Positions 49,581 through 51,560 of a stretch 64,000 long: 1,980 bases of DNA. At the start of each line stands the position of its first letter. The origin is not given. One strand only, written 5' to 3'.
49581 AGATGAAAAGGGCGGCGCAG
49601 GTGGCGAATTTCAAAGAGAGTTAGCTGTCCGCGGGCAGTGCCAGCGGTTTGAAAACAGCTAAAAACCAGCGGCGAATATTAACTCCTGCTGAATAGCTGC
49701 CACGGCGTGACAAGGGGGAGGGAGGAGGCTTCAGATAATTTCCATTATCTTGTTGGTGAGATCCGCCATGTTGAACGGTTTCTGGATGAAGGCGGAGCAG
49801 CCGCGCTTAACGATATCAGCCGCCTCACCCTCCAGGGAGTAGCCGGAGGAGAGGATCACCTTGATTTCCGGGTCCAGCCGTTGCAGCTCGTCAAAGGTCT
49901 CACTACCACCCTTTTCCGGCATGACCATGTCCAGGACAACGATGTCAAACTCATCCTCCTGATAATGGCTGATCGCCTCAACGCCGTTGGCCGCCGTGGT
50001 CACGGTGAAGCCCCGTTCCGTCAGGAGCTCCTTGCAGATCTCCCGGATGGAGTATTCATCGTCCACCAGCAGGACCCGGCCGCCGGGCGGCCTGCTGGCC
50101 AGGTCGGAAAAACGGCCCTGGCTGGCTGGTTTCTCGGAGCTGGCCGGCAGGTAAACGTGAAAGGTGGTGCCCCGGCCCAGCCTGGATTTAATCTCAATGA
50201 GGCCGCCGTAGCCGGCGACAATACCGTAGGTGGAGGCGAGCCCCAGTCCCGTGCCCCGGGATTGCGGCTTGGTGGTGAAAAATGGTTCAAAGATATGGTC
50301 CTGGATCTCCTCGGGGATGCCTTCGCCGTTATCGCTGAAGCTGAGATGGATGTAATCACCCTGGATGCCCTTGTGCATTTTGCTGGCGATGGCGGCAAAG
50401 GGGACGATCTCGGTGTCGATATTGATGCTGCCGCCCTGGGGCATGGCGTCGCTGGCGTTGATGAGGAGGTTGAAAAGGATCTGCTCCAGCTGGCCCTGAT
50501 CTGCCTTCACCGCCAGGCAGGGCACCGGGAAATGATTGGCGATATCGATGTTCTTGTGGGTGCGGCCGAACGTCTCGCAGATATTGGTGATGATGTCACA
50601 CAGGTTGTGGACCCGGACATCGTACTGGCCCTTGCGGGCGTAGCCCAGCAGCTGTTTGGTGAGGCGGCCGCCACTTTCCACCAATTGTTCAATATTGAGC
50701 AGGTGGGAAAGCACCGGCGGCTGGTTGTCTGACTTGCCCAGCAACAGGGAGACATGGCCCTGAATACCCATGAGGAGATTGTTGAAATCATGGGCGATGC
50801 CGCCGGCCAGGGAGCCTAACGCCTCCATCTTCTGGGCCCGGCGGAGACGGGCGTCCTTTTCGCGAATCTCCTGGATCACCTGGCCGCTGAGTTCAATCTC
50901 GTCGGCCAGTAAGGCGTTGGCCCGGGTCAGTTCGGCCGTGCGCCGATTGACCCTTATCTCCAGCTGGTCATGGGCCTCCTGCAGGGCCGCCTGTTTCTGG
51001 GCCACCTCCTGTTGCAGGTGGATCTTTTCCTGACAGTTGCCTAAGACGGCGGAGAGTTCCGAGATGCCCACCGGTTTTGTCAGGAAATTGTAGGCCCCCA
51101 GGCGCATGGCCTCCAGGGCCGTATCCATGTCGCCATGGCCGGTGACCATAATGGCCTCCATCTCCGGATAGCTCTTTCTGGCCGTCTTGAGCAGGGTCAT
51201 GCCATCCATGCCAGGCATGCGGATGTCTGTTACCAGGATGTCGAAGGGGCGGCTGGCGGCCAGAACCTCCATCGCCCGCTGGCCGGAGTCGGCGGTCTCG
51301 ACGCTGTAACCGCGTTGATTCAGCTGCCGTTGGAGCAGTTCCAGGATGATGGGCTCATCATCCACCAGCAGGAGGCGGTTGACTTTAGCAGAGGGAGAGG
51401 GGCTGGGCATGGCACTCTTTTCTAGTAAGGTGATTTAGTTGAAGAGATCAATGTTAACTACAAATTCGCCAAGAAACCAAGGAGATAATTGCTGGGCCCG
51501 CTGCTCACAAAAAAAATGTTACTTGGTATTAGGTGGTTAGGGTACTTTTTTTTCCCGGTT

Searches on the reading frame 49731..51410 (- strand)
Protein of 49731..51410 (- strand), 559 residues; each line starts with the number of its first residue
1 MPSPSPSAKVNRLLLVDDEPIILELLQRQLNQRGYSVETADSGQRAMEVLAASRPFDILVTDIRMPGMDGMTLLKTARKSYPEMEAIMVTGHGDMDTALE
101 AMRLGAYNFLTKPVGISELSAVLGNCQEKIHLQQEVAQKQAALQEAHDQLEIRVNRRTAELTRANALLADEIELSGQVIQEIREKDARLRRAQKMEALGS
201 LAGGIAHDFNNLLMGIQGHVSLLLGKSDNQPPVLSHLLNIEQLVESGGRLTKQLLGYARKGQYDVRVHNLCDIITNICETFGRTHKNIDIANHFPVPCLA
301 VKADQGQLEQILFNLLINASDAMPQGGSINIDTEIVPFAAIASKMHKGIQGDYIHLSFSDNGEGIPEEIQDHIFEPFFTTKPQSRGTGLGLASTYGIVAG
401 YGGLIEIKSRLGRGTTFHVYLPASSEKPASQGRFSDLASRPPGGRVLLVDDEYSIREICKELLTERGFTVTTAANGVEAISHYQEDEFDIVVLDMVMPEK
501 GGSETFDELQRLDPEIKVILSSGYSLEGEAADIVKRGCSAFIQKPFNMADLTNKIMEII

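Call 87: search_protein_families(library=padloc, proteins=[window:49731-51410:-], max_evalue=1e-8)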
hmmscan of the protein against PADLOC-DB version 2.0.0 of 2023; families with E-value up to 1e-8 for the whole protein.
window:49731-51410:- (559 aa): 1 family
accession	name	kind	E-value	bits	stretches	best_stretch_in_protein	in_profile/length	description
PDLC04055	PD-T4-6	-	4e-11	40.4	0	445-558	367-482/496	-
